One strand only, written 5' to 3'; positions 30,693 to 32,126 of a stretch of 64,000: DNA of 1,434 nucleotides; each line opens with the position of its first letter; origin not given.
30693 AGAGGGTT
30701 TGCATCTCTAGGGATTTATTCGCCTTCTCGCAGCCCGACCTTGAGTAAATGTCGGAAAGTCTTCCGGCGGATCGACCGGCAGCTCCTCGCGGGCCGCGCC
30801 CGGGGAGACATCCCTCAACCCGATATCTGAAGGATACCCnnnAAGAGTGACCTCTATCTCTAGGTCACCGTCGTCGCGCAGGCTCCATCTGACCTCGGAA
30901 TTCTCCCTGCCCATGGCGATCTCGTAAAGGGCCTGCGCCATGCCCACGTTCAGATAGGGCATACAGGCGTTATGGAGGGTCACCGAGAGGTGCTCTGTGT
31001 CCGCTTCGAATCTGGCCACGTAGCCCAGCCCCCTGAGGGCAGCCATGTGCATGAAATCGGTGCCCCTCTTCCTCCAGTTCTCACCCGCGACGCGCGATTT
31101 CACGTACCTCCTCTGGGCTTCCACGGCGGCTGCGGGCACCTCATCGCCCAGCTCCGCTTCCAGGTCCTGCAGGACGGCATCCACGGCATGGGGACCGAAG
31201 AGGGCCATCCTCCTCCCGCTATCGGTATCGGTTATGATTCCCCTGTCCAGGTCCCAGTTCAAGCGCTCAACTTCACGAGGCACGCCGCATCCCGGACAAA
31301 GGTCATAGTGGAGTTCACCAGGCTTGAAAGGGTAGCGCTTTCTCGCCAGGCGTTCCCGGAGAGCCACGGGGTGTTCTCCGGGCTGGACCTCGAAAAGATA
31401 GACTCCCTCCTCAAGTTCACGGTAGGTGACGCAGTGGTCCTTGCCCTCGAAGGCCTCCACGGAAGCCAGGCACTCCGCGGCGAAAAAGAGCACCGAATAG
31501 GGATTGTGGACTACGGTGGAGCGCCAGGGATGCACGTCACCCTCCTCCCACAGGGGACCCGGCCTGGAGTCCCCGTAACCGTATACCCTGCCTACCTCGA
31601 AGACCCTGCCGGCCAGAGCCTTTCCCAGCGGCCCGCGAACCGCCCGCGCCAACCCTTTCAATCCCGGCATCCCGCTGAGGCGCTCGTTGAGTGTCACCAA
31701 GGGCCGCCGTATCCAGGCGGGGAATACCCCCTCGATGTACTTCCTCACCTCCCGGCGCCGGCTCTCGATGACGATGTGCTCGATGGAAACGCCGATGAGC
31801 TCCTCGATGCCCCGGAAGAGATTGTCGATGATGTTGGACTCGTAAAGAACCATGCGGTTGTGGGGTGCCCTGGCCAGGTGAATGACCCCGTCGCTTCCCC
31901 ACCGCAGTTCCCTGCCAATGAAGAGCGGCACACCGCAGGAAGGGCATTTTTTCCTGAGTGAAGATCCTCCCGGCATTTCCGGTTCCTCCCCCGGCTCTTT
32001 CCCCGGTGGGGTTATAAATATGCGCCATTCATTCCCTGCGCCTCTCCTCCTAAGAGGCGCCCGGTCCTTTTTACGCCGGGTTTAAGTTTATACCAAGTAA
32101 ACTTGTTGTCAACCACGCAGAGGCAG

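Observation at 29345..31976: Tandem paralogous pair of uncharacterised ~380-aa proteins, each built from two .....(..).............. modules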

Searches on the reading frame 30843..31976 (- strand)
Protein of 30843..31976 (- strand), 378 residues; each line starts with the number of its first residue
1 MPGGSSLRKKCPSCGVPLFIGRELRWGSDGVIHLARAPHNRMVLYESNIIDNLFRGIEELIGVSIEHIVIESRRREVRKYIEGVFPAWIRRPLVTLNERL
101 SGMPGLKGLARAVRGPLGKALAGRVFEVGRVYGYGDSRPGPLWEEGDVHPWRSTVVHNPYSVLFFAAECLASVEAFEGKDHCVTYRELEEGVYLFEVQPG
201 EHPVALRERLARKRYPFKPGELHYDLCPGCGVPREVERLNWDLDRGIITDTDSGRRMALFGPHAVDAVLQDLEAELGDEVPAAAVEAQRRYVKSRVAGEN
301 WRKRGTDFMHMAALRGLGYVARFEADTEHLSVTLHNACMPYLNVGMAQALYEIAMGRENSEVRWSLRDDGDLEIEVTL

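Call 4: search_protein_families(library=pfam, proteins=[window:30843-31976:-], max_evalue=1)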
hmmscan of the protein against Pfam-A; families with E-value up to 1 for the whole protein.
window:30843-31976:- (378 aa): 3 families
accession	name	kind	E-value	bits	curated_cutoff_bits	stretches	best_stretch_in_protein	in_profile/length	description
PF13824.12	zf-Mss51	-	0.0011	19.6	27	0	8-35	14-40/55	Zinc-finger of mitochondrial splicing suppressor 51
PF21349.2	RUBY_RBDX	-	0.017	15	26.5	0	9-17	17-25/30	Rubrerythrin, rubredoxin-like domain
PF06677.18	Auto_anti-p27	-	0.028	14.9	24.1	1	7-19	14-26/40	Sjogren's syndrome/scleroderma autoantigen 1 (Autoantigen p27)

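Call 5: search_protein_families(library=ncbifam, proteins=[window:30843-31976:-], max_evalue=1)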
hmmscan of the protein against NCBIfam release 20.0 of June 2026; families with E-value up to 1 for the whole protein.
window:30843-31976:- (378 aa): 0 families

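Call 9: find_homologous_proteins(query=window:30843-31976:-)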
Query window:30843-31976:- (378 aa): 318 proteins with E <= 0.001 among 8000 candidates; the best 120 are listed.
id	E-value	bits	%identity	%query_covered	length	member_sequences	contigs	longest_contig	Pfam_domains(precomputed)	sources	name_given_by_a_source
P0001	8.0e-247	836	100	96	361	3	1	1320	-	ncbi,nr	ncbi:MAG: hypothetical protein QME89_12980, partial [Actinomycetota bacterium]|nr:hypothetical prote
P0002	4.4e-214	729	83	100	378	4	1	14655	-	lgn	-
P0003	7.7e-210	715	82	100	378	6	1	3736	-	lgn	-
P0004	1.7e-207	707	80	100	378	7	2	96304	-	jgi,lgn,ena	-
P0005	1.0e-206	704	79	100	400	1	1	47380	PF13824.13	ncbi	-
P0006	1.3e-196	671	75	100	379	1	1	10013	-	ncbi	-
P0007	4.9e-191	653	74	100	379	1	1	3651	-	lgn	-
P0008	3.0e-180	617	70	98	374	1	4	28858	-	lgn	-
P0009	2.5e-162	558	66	98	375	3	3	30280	-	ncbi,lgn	ncbi:MAG: hypothetical protein WHT46_07140 [Candidatus Geothermincolales bacterium]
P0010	5.1e-162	557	66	98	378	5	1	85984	-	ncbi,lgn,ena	-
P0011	1.0e-161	556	66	98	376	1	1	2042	-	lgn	-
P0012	5.1e-155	534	61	98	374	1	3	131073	-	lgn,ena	-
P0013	1.8e-154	532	62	98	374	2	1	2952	-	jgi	jgi:hypothetical protein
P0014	1.1e-153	530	62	98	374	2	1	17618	-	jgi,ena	-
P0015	2.9e-153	528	62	98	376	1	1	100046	-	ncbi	-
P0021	1.3e-148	513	61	97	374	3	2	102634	-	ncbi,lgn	-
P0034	2.6e-139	482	55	98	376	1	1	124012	-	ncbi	ncbi:MAG: hypothetical protein AB1384_08380 [Actinomycetota bacterium]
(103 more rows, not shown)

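Call 10: search_solved_structures(query=window:30843-31976:-, max_evalue=10)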
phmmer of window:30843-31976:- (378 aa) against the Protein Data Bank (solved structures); distinct sequences matched with E-value up to 10: 0.

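Call 15: search_solved_structures(query=A1, max_evalue=10, show_alignments=2)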
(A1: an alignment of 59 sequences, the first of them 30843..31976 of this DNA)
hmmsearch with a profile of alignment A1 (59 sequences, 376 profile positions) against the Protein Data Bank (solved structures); distinct sequences matched with E-value up to 10: 7.
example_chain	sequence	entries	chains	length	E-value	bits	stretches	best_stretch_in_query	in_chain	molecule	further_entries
5m9z_A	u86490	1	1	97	0.37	12.4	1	245-303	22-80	Protein PCF11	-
2nax_A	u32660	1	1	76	0.51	12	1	245-298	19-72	Protein PCF11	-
4v37_A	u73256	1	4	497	1.6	10.3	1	247-309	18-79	BETAINE ALDEHYDE DEHYDROGENASE, CHLOROPLASTIC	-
4a0m_A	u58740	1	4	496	1.6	10.3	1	247-309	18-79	BETAINE ALDEHYDE DEHYDROGENASE, CHLOROPLASTIC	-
4v3f_A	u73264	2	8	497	1.6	10.3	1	247-309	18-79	BETAINE ALDEHYDE DEHYDROGENASE, CHLOROPLASTIC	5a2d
1nnq_A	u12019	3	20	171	2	10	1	72-232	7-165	Rubrerythrin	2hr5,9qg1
3mps_A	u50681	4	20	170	2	10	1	150-232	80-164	Rubrerythrin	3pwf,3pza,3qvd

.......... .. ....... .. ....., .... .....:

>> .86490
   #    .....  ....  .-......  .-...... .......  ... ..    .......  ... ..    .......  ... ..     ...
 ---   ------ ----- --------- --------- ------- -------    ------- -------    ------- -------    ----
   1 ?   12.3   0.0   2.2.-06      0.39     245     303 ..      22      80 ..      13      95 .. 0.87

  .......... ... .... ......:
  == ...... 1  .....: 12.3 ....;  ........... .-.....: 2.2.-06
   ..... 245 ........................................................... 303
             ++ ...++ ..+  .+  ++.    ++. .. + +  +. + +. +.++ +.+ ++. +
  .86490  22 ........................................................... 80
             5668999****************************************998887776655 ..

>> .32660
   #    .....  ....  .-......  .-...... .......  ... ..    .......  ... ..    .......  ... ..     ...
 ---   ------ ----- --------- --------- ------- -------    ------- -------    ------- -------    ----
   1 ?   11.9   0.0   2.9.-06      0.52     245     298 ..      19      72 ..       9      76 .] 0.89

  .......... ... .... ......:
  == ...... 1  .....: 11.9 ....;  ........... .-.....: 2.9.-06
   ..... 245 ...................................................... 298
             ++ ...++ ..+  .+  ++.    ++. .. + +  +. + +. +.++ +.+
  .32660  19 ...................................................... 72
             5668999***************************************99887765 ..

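Call 16: find_encoding_contigs(protein=P0034, flank=10000, max_places=2)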
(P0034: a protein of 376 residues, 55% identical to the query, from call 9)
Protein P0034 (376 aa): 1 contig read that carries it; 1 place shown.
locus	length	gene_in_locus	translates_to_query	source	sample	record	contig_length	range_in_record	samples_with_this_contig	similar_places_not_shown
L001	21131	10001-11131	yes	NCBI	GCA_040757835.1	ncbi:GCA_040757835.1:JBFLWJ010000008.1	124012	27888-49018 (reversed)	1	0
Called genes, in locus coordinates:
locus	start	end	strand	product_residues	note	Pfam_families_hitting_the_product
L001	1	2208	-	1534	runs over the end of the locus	PF01326:PPDK_N, PF27448:Rph_4th, PF00391:PEP-utilizers, PF27448:Rph_4th, PF00391:PEP-utilizers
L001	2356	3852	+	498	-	-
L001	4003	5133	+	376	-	-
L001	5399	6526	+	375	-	-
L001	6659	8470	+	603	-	-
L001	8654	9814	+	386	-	-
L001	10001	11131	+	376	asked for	-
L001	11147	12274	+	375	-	-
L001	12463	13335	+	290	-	PF00892:EamA, PF03151:TPT (faint), PF00892:EamA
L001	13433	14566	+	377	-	-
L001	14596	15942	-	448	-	PF00289:Biotin_carb_N, PF02222:ATP-grasp (faint), PF02786:CPSase_L_D2, PF07478:Dala_Dala_lig_C, PF02785:Biotin_carb_C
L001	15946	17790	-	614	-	PF00682:HMGL-like, PF02436:PYC_OADA, PF00364:Biotin_lipoyl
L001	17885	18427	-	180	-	PF02632:BioY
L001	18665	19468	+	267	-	PF03099:BPL_LplA_LipB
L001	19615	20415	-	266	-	PF00378:ECH_1, PF16113:ECH_2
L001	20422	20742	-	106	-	PF13239:2TM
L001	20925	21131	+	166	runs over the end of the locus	PF13576:Pentapeptide_3 (faint), PF00805:Pentapeptide, PF13599:Pentapeptide_4 (weak), PF00805:Pentapeptide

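Call 17: find_encoding_contigs(protein=P0021, flank=10000, max_places=2)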
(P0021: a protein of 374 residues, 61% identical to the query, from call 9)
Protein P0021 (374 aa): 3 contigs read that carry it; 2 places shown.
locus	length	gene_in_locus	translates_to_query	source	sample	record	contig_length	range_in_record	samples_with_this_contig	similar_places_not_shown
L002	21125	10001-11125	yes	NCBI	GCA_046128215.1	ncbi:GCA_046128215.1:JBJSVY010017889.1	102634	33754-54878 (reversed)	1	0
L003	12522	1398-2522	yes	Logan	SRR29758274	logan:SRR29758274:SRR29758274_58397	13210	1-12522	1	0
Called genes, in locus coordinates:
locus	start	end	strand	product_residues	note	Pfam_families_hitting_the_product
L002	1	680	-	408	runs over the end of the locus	PF13183:Fer4_8 (weak), PF13237:Fer4_10, PF02754:CCG (weak)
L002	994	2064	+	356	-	-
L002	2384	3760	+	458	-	PF00890:FAD_binding_2 (faint), PF01494:FAD_binding_3 (faint), PF01266:DAO (weak)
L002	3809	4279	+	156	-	PF12675:DUF3795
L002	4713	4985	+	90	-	PF04014:MazE_antitoxin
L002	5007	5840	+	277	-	PF01135:PCMT, PF01209:Ubie_methyltran, PF06325:PrmA (weak), PF13489:Methyltransf_23, PF13847:Methyltransf_31, PF08241:Methyltransf_11, PF08242:Methyltransf_12, PF13649:Methyltransf_25, +3 more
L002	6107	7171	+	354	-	-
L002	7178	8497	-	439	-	PF04389:Peptidase_M28 (weak), PF01546:Peptidase_M20, PF07687:M20_dimer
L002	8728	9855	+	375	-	-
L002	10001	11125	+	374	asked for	-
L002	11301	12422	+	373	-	-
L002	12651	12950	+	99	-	-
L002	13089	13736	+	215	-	-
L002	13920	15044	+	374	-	-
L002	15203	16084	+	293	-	PF00892:EamA, PF03151:TPT (faint), PF00892:EamA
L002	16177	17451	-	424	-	PF00289:Biotin_carb_N, PF02786:CPSase_L_D2, PF07478:Dala_Dala_lig_C, PF02785:Biotin_carb_C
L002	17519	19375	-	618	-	PF00682:HMGL-like, PF02436:PYC_OADA, PF00364:Biotin_lipoyl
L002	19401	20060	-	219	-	PF02632:BioY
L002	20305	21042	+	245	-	PF03099:BPL_LplA_LipB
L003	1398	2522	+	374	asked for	-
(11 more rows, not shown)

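Call 21: predict_structure(alignment_id=A1)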
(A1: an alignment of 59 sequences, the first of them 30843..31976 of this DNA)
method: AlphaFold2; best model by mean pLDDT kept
length: 378 residues; sequences in the alignment: 59
mean_pLDDT: 88.8   pTM: 0.88
mean pLDDT of the five models: 88.8, 88.7, 88.5, 87.9, 87.4
residues with pLDDT >= 90: 261; 70-90: 82; 50-70: 29; < 50: 6
segments of 3 or more residues with pLDDT < 50: 1-4
pLDDT, mean of each block of 10 residues (from residue 1): 67 96 95 90 94 97 95 92 80 71 64 74 88 95 86 95 96 91 97 96 79 83 93 94 96 92 92 93 97 75 63 92 94 95 95 92 95 97
secondary structure, 60 per line:
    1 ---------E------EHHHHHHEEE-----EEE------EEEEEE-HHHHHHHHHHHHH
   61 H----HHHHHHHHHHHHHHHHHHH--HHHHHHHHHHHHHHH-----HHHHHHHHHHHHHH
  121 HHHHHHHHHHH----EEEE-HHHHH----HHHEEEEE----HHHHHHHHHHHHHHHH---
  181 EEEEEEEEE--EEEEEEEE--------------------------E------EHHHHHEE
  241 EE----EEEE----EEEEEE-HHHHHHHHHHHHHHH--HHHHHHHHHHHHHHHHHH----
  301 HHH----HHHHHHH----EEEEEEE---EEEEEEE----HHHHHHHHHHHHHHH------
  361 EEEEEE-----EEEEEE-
elements in order: H18-23 E24-26 E32-34 E41-46 H48-61 H66-84 H87-101 H107-131 E136-139 H141-145 E153-157 H162-177 E181-189 E192-199 H234-238 E239-242 E247-250 E255-260 H262-276 H279-296 H308-314 E319-325 E329-335 H340-354 E361-366 E372-377

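Call 23: search_protein_representatives(alignment_id=A1)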
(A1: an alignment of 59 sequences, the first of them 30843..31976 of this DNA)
Query: 59 sequences, 376 profile positions. Proteins with E-value up to 0.001 (for the whole library): 481; up to 1e-10: 362; up to 1e-30: 159. The best 150 are listed.
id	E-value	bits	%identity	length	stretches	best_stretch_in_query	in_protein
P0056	3.5e-177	604.9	-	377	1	1-375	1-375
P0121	2.3e-159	546.3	-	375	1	1-374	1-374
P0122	4.7e-142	489.3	-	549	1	1-373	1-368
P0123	1.9e-136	470.9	-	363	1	2-374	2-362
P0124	6.6e-135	465.8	-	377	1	1-374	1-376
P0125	2.0e-129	447.8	-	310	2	162-374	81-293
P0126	4.9e-122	423.5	-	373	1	1-373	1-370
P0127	9.5e-122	422.5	-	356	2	118-375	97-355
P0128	1.3e-116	405.6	-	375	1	2-374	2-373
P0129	1.3e-112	392.4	-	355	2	118-372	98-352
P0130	1.9e-112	391.9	-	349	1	27-374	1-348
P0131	7.1e-111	386.7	-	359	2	118-374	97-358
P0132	8.3e-106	370.0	-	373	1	1-374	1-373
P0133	1.3e-99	349.7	-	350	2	113-374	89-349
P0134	7.3e-97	340.6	-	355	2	118-374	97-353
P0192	4.8e-55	203.0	-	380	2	143-374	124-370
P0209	1.5e-44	168.5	-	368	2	151-373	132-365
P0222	1.6e-41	158.5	-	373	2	150-370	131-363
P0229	3.1e-39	151.0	-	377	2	154-375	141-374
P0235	8.1e-38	146.3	-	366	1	4-374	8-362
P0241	8.5e-36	139.6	-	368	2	148-366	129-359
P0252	4.0e-34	134.1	-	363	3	216-373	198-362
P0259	3.0e-33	131.3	-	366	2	161-371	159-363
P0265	3.7e-32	127.7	-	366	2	151-374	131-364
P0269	2.2e-31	125.1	-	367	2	151-292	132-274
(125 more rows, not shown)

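Call 26: fold_search(model_id=the predicted structure, library=pdb)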
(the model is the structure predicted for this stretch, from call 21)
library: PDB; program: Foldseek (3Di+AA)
matches with E <= 10: 429; with E <= 0.001: 1
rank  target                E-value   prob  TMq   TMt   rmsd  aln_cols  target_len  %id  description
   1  6cww_A                9.7e-04  1.00  0.23  0.40   5.3       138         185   12  Cs H-NOX mutant with unnatural amino acid 4-cyano-L-phenylalanine at site 5 (released 2018-05-16)
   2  3sj5_B                1.2e-03  1.00  0.22  0.40   5.4       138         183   12  I5F Mutant Structure of T. Tengcongensis H-NOX (released 2011-07-20)
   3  5frx_A                1.4e-03  1.00  0.31  0.55   3.9       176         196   14  crystal structure of the phenol-responsive sensory domain of the transcription activator PoxR in complex with 4-nitrop (released 2016-03-30)
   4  5frz_A                1.7e-03  1.00  0.31  0.55   4.4       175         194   15  crystal structure of the phenol-responsive sensory domain of the transcription activator PoxR with 3,4-dimethylphenol (released 2016-03-30)
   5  3eee_A                2.0e-03  0.99  0.23  0.40   8.8       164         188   14  Probing the function of heme distortion in the H-NOX family (released 2008-11-25)
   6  3nvr_B                2.2e-03  1.00  0.22  0.39   5.6       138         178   13  Modulating Heme Redox Potential Through Protein-Induced Porphyrin Distortion (released 2010-09-08)
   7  4it2_A                2.6e-03  1.00  0.23  0.41   5.2       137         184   12  Mn(III)-PPIX bound Tt H-NOX (released 2013-02-27)
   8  4fdk_A                3.1e-03  0.99  0.23  0.39   6.8       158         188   14  F78L Tt H-NOX (released 2013-08-28)
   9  3sj5_A                3.2e-03  1.00  0.22  0.39   5.4       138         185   12  I5F Mutant Structure of T. Tengcongensis H-NOX (released 2011-07-20)
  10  5frw_B                4.2e-03  1.00  0.31  0.54   4.3       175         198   13  crystal structure of the phenol-responsive sensory domain of the transcription activator PoxR with Phenol (released 2016-04-06)
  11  3lai_C                4.5e-03  1.00  0.23  0.40   5.1       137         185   11  Structural insights into the molecular mechanism of H-NOX activation (released 2010-03-16)
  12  3tf0_A                5.3e-03  0.99  0.23  0.39   6.8       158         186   14  Crystal structure of an H-NOX protein from T. tengcongensis (released 2011-11-09)
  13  1u4h_A                5.6e-03  1.00  0.22  0.38   5.4       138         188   13  Crystal structure of an oxygen binding H-NOX domain related to soluble guanylate cyclases (oxygen complex) (released 2004-08-31)
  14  1u56_B                6.2e-03  0.99  0.22  0.38   5.5       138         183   12  Crystal structure of an oxygen binding H-NOX domain related to soluble guanylate cyclases (Water-ligated, ferric form) (released 2004-08-31)
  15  1u55_B                7.3e-03  0.99  0.22  0.38   5.5       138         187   12  Crystal structure of an oxygen binding H-NOX domain related to soluble guanylate cyclases (oxygen complex) (released 2004-08-31)
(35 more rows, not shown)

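Call 28: find_related_loci(query=A1, collection=genome_contigs, flank=10000)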
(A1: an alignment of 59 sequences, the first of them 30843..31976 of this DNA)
Query A1 (378 aa) in genome_contigs; peptide patterns used: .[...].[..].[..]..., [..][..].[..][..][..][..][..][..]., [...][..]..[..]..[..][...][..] (x = any residue, [..] = any of these).
370 stretches matched a pattern; 112 encode a relative of the query (tblastn E <= 1e-3); the best 80 are kept; 76 distinct loci.
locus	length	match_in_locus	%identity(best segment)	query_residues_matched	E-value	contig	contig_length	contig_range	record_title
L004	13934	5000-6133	82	1-378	0e+0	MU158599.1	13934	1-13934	MAG: Candidatus Solincola tengchongensis isolate DRTY-6.bin.58 genomic scaffold NODE_8557_length_13934_cov_1.03969, whol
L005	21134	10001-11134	79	1-378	0e+0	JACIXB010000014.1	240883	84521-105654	MAG: Actinomycetota bacterium isolate MAG-41 Actinobacteria_O_bin18_Scaffold_14, whole genome shotgun sequence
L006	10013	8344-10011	75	1-377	0e+0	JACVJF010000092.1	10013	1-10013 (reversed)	MAG: Candidatus Solincola quzhuomuensis isolate QZM4_1.bin.364 contig092, whole genome shotgun sequence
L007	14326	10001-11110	66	9-378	8e-160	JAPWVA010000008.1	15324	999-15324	MAG: Actinomycetota bacterium isolate RSWS17 scaffold_658_c1, whole genome shotgun sequence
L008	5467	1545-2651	66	4-378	7e-162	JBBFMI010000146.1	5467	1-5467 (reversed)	MAG: Candidatus Geothermincolales bacterium isolate Uz-U4-47 NODE_146_length_5467_cov_3.162523, whole genome shotgun seq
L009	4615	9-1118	61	9-378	3e-158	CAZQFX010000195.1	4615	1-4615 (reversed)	MAG TPA_asm: uncultured Actinomycetota bacterium isolate SRP257756_co1_219 genome assembly, contig: NODE_17856_length_46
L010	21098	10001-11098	60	11-376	3e-152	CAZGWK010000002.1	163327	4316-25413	MAG TPA_asm: uncultured Actinomycetota bacterium isolate SRP141376_co1_17 genome assembly, contig: NODE_172_length_16332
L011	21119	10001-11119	59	6-378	1e-149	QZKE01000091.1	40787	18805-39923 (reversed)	MAG: Actinobacteria bacterium isolate SURF_21 Ga0104751_1001394, whole genome shotgun sequence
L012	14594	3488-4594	58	8-376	1e-146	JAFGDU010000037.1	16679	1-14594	MAG: Actinomycetota bacterium isolate Zod_Metabat.1188 k87_2943031, whole genome shotgun sequence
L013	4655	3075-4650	55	8-377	7e-142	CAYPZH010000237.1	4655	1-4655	MAG TPA_asm: uncultured Actinomycetota bacterium isolate binchicken_co7_176 genome assembly, contig: NODE_17628_length_4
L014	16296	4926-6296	54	11-376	4e-125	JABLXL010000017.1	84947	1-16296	MAG: Actinomycetota bacterium isolate Ch49 contig17, whole genome shotgun sequence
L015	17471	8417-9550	56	3-378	1e-129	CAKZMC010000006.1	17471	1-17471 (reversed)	MAG TPA_asm: uncultured actinobacterium isolate SRR5214706_bin.23_CONCOCT_v1.1_MAG genome assembly, contig: ERZ1744544.1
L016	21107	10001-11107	50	11-378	7e-117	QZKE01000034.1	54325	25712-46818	MAG: Actinobacteria bacterium isolate SURF_21 Ga0104751_1000785, whole genome shotgun sequence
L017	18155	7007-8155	49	3-378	2e-114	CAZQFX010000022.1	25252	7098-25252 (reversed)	MAG TPA_asm: uncultured Actinomycetota bacterium isolate SRP257756_co1_219 genome assembly, contig: NODE_1421_length_252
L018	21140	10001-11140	49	2-378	9e-114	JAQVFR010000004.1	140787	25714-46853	MAG: Actinomycetota bacterium isolate STE_163 NODE_147_length_140787_cov_6.447540_Sandtown_E, whole genome shotgun seque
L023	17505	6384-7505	46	9-378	9e-112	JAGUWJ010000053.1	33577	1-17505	MAG: Actinomycetota bacterium isolate DeMMO5_5 c_000000013265, whole genome shotgun sequence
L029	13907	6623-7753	45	3-378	1e-108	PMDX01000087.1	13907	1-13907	MAG: Actinomycetota bacterium isolate fen_727 73.20120700_E2X.152_contig_1427818, whole genome shotgun sequence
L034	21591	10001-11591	49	3-378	6e-105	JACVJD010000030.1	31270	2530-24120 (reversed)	MAG: Candidatus Solincola daggyaiensis isolate DG_1_6.bin.137 contig030, whole genome shotgun sequence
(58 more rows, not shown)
